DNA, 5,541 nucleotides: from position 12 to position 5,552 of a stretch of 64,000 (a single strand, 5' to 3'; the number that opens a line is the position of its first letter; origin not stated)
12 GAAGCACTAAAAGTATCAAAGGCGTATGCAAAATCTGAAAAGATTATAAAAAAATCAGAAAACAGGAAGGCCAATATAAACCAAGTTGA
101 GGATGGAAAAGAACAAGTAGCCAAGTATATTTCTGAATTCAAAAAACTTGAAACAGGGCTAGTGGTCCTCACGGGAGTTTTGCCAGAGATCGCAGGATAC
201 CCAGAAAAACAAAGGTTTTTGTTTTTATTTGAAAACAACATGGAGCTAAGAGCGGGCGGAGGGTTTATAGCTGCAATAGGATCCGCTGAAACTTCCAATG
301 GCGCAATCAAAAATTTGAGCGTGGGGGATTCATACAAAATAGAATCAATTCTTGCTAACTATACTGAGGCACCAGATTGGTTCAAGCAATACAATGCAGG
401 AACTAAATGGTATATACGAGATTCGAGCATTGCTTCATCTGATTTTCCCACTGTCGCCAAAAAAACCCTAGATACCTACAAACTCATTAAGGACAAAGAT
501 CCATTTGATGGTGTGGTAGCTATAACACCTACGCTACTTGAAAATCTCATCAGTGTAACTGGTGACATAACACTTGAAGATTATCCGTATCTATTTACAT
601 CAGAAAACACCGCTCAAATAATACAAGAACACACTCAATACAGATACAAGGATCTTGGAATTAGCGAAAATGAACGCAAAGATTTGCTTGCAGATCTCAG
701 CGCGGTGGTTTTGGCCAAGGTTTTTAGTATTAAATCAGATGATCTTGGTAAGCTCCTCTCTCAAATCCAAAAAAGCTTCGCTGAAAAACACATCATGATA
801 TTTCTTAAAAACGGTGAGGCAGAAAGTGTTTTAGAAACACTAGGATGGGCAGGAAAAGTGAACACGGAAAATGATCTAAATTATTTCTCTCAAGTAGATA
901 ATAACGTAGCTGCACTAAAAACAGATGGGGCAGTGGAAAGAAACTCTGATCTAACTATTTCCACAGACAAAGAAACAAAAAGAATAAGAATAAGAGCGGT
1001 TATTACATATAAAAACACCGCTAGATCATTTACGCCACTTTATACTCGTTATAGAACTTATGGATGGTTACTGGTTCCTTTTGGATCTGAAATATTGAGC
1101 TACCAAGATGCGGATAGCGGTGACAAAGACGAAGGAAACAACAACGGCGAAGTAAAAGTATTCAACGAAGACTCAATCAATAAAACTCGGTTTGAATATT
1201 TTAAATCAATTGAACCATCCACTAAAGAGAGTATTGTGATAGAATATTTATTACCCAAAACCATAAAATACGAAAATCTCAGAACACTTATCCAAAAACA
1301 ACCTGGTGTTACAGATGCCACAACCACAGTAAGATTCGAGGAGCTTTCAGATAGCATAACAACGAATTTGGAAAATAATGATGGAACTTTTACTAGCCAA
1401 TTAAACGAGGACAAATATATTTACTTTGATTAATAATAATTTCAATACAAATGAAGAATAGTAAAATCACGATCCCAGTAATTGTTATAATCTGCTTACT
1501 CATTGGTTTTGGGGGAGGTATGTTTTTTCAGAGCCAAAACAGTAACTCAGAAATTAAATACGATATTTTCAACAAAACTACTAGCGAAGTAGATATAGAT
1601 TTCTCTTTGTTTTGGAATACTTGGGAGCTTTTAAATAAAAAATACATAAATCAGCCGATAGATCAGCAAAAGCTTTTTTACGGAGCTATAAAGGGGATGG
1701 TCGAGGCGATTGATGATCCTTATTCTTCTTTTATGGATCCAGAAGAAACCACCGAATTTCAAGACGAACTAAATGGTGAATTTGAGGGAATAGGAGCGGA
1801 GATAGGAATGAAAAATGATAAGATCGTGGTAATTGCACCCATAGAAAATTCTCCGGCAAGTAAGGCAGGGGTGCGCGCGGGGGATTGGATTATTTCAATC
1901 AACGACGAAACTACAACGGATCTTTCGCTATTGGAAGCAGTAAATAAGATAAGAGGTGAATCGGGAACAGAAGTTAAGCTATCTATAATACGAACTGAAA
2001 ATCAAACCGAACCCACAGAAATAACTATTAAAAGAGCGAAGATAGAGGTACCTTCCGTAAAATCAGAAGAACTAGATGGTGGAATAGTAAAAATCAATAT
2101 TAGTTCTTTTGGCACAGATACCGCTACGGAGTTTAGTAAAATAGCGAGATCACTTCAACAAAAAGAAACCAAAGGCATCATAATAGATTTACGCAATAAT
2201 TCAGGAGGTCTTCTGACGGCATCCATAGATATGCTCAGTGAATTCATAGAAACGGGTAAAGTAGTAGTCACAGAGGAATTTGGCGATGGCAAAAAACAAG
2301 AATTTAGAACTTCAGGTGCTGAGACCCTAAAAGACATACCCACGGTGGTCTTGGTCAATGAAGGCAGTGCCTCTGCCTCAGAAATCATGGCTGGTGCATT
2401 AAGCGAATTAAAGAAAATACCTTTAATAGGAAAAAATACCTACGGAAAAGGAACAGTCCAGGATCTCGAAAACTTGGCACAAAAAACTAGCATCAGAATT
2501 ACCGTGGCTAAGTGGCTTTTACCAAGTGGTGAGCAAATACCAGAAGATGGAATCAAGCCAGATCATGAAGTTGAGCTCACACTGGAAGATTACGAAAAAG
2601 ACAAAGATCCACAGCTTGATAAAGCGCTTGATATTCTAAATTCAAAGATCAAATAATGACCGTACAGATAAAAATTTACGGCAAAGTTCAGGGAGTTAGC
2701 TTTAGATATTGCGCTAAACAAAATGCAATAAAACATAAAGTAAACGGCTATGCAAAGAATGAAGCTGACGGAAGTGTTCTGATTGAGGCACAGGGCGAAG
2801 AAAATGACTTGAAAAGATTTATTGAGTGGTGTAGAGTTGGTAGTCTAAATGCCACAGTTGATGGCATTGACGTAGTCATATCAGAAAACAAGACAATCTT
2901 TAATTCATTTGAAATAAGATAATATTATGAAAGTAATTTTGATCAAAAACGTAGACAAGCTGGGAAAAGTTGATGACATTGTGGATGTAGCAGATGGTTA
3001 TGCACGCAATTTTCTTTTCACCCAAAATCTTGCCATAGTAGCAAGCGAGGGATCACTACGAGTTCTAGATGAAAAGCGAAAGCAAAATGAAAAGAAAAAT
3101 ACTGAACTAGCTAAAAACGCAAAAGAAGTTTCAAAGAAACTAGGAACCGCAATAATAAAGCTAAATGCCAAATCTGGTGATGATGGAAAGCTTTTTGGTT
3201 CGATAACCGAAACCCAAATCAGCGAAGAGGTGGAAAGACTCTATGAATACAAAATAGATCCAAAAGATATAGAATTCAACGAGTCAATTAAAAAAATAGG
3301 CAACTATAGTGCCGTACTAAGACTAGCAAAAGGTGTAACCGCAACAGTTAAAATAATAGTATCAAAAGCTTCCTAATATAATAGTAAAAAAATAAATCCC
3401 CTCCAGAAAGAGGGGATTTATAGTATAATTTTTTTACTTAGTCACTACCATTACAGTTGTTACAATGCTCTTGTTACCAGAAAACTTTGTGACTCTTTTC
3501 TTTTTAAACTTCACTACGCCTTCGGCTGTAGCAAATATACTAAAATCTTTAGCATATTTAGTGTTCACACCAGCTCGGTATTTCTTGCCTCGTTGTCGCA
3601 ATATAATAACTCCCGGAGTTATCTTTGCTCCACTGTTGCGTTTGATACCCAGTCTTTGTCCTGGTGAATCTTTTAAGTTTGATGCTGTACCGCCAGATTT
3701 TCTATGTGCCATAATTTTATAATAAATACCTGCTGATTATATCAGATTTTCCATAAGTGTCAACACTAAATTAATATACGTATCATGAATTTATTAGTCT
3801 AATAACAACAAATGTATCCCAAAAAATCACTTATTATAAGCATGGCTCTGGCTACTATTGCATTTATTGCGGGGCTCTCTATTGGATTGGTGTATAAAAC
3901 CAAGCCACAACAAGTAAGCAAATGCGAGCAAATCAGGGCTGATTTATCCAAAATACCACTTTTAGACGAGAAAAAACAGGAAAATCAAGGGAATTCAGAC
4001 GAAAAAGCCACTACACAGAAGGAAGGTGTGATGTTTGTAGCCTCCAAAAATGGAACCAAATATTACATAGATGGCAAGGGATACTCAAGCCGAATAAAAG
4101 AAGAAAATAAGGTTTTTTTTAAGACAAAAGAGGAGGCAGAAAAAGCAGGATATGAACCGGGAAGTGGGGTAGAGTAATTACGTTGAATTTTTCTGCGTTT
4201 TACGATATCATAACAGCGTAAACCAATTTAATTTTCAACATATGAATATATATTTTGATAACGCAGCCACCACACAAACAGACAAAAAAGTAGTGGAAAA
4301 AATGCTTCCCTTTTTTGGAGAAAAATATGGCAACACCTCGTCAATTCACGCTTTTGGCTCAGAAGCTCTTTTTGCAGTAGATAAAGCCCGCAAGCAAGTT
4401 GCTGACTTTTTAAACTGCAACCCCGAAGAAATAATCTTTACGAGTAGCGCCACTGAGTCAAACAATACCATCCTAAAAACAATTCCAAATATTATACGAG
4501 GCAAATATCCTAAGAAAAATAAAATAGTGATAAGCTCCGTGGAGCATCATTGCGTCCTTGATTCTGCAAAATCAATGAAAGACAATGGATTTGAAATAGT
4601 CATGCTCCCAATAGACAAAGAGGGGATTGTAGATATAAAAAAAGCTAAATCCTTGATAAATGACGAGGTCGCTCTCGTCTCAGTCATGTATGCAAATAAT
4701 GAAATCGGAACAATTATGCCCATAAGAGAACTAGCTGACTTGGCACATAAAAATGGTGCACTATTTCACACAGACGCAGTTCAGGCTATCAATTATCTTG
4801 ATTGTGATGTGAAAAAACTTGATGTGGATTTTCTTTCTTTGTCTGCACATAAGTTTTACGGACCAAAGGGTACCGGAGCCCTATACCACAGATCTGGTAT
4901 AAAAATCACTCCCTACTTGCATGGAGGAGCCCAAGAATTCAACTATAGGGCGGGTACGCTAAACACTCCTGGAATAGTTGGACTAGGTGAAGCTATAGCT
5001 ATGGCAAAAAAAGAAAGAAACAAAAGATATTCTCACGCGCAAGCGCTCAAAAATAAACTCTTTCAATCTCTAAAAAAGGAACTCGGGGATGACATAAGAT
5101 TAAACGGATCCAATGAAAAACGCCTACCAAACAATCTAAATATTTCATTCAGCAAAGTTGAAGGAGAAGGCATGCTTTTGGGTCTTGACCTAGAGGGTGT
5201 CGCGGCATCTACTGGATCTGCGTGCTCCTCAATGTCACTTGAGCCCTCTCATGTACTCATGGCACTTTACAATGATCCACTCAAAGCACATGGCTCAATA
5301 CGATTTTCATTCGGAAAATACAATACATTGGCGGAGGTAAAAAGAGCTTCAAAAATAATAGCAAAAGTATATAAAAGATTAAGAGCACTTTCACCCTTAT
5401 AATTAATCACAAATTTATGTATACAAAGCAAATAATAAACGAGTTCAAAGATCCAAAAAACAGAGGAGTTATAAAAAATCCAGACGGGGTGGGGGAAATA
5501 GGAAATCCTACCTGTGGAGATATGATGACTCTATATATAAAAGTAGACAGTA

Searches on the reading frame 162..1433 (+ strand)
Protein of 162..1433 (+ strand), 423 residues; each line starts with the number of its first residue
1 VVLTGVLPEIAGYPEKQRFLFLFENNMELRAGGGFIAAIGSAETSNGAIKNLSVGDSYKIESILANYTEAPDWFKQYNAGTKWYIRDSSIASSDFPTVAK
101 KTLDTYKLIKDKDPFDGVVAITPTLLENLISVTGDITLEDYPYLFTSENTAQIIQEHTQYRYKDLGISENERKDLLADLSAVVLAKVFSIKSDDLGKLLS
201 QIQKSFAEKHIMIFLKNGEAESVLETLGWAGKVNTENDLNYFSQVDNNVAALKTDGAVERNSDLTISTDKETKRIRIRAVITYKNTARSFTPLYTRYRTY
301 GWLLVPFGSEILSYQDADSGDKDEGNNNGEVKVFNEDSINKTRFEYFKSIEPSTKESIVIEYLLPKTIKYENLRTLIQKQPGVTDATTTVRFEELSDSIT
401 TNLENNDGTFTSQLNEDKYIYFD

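Call 51: search_protein_families(library=pfam, proteins=[window:162-1433:+], max_evalue=0.00001)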
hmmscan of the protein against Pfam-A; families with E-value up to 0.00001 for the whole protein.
window:162-1433:+ (423 aa): 1 family
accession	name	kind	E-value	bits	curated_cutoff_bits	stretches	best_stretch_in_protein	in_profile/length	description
PF13196.11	DUF4012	-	2.9e-22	80.2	28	1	16-156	3-141/144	Protein of unknown function (DUF4012)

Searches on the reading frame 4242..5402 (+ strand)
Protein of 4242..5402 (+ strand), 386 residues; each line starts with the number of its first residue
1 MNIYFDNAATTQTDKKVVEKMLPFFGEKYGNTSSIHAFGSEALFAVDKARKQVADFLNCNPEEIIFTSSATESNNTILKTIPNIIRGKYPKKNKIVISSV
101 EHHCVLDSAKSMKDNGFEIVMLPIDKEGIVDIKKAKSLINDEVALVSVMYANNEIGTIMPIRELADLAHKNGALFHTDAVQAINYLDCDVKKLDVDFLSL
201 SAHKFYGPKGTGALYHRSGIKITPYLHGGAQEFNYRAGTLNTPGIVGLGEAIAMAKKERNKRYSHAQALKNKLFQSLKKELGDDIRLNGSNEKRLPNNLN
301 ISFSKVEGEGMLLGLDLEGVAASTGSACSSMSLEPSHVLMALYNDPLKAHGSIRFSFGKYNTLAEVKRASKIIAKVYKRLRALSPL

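Call 51: search_protein_families(library=pfam, proteins=[window:4242-5402:+], max_evalue=0.00001)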
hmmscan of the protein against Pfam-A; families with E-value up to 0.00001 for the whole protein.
window:4242-5402:+ (386 aa): 2 families
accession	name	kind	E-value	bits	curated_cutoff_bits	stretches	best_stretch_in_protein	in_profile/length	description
PF00266.25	Aminotran_5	-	3.4e-89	299.8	21.5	1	3-368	1-370/371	Aminotransferase class-V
PF01212.27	Beta_elim_lyase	-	7.6e-06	25.9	27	0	61-248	47-238/288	Beta-eliminating lyase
